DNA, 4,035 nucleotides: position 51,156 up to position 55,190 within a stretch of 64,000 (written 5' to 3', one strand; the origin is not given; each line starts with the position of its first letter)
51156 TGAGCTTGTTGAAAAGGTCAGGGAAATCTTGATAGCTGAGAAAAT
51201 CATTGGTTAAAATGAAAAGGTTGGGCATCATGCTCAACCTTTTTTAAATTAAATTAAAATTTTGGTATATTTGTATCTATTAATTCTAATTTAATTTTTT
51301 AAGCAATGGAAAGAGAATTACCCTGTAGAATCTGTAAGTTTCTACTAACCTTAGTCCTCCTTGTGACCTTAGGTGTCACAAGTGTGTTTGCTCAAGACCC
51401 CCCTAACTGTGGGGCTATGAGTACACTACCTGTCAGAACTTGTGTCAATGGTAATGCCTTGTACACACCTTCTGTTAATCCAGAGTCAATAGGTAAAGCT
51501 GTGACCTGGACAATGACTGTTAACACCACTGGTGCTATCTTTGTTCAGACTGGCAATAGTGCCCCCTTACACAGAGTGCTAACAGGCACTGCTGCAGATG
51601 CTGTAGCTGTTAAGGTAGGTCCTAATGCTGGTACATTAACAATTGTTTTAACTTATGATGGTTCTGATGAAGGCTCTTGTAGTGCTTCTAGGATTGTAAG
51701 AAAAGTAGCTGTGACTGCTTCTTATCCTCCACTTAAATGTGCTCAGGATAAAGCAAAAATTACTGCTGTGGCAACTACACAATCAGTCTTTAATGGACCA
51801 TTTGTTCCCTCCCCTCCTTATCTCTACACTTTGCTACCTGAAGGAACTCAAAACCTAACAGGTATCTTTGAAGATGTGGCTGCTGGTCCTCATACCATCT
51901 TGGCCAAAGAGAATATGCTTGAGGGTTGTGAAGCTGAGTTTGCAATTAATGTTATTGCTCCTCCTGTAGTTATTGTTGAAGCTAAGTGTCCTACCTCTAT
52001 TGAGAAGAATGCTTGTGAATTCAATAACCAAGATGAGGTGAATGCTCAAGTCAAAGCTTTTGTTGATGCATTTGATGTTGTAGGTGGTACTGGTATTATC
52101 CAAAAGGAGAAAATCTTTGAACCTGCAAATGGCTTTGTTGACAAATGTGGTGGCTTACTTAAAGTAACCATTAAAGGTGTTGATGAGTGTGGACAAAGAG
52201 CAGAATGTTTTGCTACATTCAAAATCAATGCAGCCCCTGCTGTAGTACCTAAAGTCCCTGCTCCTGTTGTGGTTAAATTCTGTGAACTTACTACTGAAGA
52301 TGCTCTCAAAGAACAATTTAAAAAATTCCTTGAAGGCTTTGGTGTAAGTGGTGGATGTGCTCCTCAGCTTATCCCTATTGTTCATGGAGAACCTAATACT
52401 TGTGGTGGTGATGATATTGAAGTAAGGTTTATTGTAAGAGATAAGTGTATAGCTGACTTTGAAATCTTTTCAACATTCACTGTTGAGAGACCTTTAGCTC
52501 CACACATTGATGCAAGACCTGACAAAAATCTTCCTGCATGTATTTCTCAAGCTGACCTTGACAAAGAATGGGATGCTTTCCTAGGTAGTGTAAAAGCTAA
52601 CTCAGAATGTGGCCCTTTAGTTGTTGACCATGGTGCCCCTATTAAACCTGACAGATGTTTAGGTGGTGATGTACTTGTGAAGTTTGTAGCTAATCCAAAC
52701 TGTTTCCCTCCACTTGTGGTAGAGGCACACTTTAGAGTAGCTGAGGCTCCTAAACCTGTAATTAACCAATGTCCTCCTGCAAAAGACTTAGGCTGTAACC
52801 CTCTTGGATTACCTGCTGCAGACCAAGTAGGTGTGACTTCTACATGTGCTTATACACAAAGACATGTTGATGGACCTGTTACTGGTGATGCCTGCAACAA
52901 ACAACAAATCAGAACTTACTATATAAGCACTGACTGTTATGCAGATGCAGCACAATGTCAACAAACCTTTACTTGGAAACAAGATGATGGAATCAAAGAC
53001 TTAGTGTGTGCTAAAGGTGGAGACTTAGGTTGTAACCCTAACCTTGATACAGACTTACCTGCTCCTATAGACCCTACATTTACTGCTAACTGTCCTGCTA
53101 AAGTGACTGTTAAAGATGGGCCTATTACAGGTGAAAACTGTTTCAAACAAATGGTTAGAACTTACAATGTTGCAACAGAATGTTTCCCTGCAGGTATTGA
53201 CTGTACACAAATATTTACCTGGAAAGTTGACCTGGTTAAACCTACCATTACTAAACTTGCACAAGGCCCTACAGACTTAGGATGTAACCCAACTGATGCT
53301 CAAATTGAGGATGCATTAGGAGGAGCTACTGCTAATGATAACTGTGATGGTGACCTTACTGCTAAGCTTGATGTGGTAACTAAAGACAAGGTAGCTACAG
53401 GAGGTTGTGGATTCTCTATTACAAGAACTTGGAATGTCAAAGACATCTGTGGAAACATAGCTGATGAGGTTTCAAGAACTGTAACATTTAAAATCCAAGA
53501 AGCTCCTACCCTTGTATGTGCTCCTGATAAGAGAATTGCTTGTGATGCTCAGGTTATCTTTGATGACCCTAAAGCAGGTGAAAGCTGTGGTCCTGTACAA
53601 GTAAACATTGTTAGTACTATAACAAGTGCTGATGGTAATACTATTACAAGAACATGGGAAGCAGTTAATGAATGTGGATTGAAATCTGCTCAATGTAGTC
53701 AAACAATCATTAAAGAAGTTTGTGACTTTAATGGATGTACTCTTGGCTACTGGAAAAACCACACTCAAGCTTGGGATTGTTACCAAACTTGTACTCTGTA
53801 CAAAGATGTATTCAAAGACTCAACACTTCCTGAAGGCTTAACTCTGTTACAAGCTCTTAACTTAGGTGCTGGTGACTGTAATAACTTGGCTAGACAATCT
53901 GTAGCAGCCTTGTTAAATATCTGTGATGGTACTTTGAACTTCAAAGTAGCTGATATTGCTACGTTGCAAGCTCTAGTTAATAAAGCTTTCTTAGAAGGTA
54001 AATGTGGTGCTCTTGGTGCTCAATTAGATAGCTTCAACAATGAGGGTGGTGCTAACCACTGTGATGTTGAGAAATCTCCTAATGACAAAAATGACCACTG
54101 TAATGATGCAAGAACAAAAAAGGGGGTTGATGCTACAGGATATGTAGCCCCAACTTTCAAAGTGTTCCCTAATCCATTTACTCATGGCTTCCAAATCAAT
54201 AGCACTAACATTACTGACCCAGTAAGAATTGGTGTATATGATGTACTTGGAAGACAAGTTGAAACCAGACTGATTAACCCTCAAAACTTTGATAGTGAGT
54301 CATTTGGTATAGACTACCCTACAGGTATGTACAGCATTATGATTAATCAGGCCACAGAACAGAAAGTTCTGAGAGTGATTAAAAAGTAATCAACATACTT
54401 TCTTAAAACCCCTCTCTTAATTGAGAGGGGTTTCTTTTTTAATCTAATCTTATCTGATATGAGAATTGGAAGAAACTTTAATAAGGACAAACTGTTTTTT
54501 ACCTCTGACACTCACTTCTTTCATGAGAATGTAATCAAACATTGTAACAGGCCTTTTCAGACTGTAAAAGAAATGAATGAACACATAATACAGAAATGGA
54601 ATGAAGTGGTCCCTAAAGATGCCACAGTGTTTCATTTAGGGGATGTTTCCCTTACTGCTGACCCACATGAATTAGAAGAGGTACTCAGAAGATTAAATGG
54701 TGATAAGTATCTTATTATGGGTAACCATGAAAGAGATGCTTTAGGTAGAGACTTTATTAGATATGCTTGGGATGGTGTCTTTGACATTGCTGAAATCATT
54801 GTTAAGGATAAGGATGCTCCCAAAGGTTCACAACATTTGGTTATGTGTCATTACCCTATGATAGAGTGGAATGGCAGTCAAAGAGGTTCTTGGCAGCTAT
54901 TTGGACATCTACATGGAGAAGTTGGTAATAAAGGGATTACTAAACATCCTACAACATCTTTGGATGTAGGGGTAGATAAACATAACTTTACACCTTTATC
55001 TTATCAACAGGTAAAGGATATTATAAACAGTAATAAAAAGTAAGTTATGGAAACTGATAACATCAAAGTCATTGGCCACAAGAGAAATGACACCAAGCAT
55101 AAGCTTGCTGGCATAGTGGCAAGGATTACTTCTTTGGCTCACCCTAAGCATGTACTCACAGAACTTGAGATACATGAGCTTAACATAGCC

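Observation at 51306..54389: Phage-encoded 1027-aa cysteine-rich repeat adhesin-like protein with T9SS C-terminal sorting domain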

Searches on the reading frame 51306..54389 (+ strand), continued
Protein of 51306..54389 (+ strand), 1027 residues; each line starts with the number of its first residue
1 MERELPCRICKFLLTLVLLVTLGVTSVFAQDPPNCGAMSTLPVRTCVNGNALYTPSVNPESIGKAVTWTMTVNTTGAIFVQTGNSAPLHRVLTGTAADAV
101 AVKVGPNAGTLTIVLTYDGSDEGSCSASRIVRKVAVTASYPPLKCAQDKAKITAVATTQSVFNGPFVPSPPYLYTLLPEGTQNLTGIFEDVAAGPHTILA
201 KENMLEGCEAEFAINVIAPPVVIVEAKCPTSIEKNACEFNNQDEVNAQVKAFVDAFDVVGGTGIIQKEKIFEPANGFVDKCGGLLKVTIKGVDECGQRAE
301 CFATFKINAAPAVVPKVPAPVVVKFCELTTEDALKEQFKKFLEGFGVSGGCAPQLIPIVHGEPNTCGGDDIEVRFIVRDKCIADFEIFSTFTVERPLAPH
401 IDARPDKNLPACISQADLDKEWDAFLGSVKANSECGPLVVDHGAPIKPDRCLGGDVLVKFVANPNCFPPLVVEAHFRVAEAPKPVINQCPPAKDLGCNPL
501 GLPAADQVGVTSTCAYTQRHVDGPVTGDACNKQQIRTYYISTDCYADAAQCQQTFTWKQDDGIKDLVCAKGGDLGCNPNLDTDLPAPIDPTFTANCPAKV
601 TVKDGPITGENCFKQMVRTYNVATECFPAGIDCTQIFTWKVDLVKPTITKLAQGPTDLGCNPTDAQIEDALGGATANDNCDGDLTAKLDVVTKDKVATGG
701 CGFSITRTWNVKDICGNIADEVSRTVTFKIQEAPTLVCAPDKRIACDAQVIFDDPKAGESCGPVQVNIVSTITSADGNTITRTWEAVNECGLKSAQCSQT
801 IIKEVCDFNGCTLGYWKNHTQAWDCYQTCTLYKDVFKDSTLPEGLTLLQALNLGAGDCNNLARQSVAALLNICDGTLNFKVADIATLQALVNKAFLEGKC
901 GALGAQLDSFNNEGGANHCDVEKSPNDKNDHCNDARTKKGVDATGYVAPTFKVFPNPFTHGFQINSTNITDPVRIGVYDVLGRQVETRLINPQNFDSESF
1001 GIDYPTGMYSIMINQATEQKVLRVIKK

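Call 89: find_encoding_contigs(protein=P0017, flank=6000, max_places=2)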
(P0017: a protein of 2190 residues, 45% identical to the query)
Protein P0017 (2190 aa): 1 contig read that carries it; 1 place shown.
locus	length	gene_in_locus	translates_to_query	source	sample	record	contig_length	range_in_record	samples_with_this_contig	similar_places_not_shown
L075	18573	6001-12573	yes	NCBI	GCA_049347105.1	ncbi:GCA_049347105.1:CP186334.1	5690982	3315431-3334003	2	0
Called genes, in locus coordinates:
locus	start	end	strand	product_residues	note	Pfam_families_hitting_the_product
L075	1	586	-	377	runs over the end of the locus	PF14321:DUF4382, PF08308:PEGA (faint), PF17802:SpaA (faint), PF13620:CarboxypepD_reg, PF13715:CarbopepD_reg_2 (weak), PF17210:SdrD_B (faint), PF22904:NOMO1-like_2nd (faint), PF13620:CarboxypepD_reg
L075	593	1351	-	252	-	PF04773:FecR, PF16344:FecR_C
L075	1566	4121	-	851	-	PF07715:Plug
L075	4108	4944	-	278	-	PF04773:FecR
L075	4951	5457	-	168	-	PF04542:Sigma70_r2, PF08281:Sigma70_r4_2, PF04545:Sigma70_r4 (weak)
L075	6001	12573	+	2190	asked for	PF16302:DUF4944 (faint), PF19408:PKD_6, PF23237:HYR_4C (faint), PF28536:DUF8432 (faint), PF10564:MAR_sialic_bdg (faint), PF18981:InlK_D3 (faint), PF18962:Por_Secre_tail (faint)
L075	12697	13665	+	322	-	PF00892:EamA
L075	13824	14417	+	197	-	-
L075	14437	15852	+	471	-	PF01145:Band_7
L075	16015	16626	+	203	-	PF00440:TetR_N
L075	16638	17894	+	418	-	PF02321:OEP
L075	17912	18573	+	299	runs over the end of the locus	PF25917:BSH_RND (weak), PF25973:BSH_CzcB (faint)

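Call 93: find_encoding_contigs(protein=P0087, flank=8000, max_places=2)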
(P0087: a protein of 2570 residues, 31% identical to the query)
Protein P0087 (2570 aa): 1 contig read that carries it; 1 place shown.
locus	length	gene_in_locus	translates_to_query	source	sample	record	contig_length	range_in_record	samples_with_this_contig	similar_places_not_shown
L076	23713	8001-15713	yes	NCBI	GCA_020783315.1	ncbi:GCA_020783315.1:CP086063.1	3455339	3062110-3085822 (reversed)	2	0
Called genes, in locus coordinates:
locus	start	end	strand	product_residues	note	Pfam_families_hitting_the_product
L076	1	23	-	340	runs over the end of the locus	PF00288:GHMP_kinases_N, PF08544:GHMP_kinases_C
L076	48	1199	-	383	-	PF13439:Glyco_transf_4, PF00534:Glycos_transf_1, PF13692:Glyco_trans_1_4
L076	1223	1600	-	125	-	PF13366:PDDEXK_3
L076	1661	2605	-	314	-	PF00535:Glycos_transf_2, PF10111:Glyco_tranf_2_2, PF13641:Glyco_tranf_2_3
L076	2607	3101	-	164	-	PF13858:DUF4199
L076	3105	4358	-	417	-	PF12890:DHOase, PF01979:Amidohydro_1 (weak)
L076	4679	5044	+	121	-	PF13473:Cupredoxin_1, PF00127:Copper-bind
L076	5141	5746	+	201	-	PF04542:Sigma70_r2, PF07638:Sigma70_ECF (weak), PF08281:Sigma70_r4_2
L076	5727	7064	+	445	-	-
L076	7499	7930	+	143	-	-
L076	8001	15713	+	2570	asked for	PF13620:CarboxypepD_reg (faint), PF17802:SpaA (faint), PF04481:DUF561 (faint), PF12032:CLIP (faint), PF17210:SdrD_B, PF17210:SdrD_B, PF13573:SprB (weak), PF18962:Por_Secre_tail, +1 more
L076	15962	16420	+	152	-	-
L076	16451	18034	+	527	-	PF18962:Por_Secre_tail (weak)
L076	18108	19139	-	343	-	PF11751:PorP_SprF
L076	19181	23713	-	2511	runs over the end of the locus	PF17517:IgGFc_binding, PF00801:PKD, PF18911:PKD_4, PF18911:PKD_4, PF18911:PKD_4, PF18911:PKD_4, PF00801:PKD, PF18911:PKD_4, +7 more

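Call 94: find_encoding_contigs(protein=P0140, flank=8000, max_places=2)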
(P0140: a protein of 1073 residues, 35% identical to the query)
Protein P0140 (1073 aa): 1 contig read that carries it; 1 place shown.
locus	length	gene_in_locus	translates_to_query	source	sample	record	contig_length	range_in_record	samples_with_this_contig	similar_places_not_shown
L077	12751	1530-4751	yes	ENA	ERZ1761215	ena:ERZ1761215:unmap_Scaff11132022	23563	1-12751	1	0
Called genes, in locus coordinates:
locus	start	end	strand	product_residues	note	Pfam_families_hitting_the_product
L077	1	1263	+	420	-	?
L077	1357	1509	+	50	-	-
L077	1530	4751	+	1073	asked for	PF18962:Por_Secre_tail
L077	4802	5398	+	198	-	PF07463:NUMOD4, PF13392:HNH_3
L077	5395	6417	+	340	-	-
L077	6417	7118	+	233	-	PF01541:GIY-YIG (weak), PF07460:NUMOD3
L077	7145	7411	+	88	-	-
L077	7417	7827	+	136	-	PF19174:DUF5856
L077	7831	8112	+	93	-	-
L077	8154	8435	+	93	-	-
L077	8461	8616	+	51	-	-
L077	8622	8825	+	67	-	-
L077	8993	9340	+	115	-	PF13392:HNH_3 (weak)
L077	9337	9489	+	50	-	-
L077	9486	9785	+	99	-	-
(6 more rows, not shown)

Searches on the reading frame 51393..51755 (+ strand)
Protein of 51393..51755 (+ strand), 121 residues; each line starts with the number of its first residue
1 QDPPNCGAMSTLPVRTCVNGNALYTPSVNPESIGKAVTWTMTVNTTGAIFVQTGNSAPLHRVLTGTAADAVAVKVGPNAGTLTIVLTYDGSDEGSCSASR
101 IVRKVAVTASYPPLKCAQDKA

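Call 92: find_homologous_proteins(query=window:51393-51755:+, max_evalue=0.01)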
Query seq(121 aa): 7 candidates shared short words with the query, none scored E <= 0.01.

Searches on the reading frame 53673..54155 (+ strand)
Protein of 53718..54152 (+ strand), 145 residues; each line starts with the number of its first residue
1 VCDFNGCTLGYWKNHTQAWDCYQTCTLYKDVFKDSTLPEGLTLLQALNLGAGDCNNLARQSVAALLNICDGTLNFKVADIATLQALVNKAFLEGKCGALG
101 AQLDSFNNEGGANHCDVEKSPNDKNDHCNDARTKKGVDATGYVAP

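Call 27: find_homologous_proteins(query=window:53718-54152:+, max_evalue=0.01)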
Query seq(145 aa) (145 aa): 8 proteins with E <= 0.01 among 27 candidates.
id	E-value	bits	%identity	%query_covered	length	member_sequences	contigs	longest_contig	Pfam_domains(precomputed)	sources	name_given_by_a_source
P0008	5.9e-24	103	54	71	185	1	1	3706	PF18962.8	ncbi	-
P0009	3.3e-23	100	51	76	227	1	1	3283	PF18962.8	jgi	jgi:hypothetical protein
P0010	1.3e-16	79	47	76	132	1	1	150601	-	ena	-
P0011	9.3e-14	70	41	80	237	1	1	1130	PF18962.8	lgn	-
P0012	3.3e-13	68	53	49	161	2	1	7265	-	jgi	jgi:hypothetical protein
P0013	4.3e-9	54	56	36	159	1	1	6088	-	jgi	jgi:hypothetical protein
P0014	2.4e-7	49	39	44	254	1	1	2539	PF18962.8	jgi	-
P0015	8.3e-6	44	44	58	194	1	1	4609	PF18962.8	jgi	jgi:hypothetical protein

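Call 29: find_encoding_contigs(protein=P0010, flank=10000, max_places=3)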
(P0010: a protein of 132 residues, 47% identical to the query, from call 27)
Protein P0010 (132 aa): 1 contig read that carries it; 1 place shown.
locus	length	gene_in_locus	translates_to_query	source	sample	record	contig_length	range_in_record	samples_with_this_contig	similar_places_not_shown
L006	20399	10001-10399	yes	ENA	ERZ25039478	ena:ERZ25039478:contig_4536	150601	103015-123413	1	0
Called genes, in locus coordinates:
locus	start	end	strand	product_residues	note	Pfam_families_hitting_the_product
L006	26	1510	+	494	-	PF00199:Catalase, PF06628:Catalase-rel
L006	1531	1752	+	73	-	-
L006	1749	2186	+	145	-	-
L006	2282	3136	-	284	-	PF00551:Formyl_trans_N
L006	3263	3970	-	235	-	PF13852:DUF4197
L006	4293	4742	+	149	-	PF02310:B12-binding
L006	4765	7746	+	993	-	PF03308:MeaB, PF01642:MM_CoA_mutase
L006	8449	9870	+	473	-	-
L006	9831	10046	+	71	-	-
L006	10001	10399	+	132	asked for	-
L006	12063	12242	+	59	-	-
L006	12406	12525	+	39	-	-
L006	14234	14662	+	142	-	-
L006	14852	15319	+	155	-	-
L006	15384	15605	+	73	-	-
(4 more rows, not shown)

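Call 30: find_encoding_contigs(protein=P0008, flank=5000, max_places=3)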
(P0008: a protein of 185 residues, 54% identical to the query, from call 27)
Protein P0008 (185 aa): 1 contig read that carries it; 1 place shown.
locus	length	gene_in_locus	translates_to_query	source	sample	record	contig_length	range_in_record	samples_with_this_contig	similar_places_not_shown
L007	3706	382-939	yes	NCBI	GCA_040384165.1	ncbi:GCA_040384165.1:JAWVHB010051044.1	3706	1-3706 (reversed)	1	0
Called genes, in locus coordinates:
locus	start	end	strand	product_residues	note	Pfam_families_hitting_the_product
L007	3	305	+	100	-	?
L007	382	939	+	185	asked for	PF18962:Por_Secre_tail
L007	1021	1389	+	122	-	-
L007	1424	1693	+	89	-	-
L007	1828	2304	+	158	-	-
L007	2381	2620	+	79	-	-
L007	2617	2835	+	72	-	-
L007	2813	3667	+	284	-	PF01145:Band_7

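Call 54: search_protein_families(library=pfam, proteins=[P0009, P0012, P0013, P0014], max_evalue=0.1)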
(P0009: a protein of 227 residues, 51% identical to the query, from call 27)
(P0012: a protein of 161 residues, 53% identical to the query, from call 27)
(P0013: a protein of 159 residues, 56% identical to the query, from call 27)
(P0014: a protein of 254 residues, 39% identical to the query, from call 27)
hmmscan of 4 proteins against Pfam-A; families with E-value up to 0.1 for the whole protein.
P0009 (227 aa): 2 families
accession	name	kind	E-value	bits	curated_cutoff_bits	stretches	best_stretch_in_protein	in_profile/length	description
PF18962.6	Por_Secre_tail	-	3.4e-09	37.3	27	1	147-224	1-74/75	Secretion system C-terminal sorting domain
PF13860.13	FlgD_ig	-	0.00068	20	27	1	157-208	13-69/79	FlgD Ig-like domain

P0012 (161 aa): 3 families
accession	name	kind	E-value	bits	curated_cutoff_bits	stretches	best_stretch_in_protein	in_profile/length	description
PF23237.1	HYR_4C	-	5.7e-05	23.6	27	1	13-71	8-73/73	HYR-like domain with 4 cysteines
PF02494.22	HYR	-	0.00012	22.8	21.7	1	1-71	1-81/81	HYR domain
PF24633.1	DUF7630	-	0.061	13.9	27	0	56-91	7-43/45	Domain of unknown function (DUF7630)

P0013 (159 aa): 1 family
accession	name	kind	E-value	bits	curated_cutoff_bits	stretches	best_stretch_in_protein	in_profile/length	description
PF20921.3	DUF1846_C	-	0.097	12.8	27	1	75-105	19-49/153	Domain of unknown function DUF1846, C-terminal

P0014 (254 aa): 2 families
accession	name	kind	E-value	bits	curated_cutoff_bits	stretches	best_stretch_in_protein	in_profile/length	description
PF18962.6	Por_Secre_tail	-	1.4e-09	38.6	27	1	174-251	2-74/75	Secretion system C-terminal sorting domain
PF13860.13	FlgD_ig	-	0.0047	17.3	27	1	182-240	10-74/79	FlgD Ig-like domain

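Call 82: predict_structure(alignment_id=A2)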
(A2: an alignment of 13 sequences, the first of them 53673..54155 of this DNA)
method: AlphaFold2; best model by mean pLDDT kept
length: 161 residues; sequences in the alignment: 13
mean_pLDDT: 68.3   pTM: 0.66
mean pLDDT of the five models: 68.3, 66.1, 64.1, 63.6, 63.0
residues with pLDDT >= 90: 42; 70-90: 44; 50-70: 14; < 50: 61
segments of 3 or more residues with pLDDT < 50: 1-25, 126-154, 156-161
pLDDT, mean of each block of 10 residues (from residue 1): 36 32 48 71 94 88 88 91 73 90 97 90 58 45 46 48 40
secondary structure, 60 per line:
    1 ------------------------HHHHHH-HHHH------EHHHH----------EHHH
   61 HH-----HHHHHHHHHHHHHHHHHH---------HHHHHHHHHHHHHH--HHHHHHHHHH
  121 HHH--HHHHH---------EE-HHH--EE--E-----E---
elements in order: H25-30 H32-35 H43-46 H58-62 H68-85 H95-108 H111-123 H126-130

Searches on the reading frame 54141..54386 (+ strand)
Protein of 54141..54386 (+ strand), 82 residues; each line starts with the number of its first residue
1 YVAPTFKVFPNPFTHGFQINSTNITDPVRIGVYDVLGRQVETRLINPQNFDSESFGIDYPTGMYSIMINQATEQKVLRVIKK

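Call 86: search_dna_similar(query=window:54141-54386:+, collection=phages, mode=protein, max_evalue=1, max_rows=30)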
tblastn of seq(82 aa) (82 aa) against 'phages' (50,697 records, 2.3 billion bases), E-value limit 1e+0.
No match.

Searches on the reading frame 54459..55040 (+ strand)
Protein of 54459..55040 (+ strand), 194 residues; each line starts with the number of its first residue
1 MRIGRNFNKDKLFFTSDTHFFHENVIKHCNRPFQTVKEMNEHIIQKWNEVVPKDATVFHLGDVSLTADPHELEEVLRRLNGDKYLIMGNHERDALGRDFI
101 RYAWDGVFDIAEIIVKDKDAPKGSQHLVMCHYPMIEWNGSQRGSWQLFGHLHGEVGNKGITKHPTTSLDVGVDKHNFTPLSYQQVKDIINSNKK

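Call 10: search_protein_families(library=pfam, proteins=[window:54459-55040:+], max_evalue=0.01)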
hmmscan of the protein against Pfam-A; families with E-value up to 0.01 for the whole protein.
window:54459-55040:+ (194 aa): 1 family
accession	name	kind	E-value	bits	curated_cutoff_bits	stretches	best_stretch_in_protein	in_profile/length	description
PF00149.33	Metallophos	-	1e-05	26.5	21.5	1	12-110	3-99/191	Calcineurin-like phosphoesterase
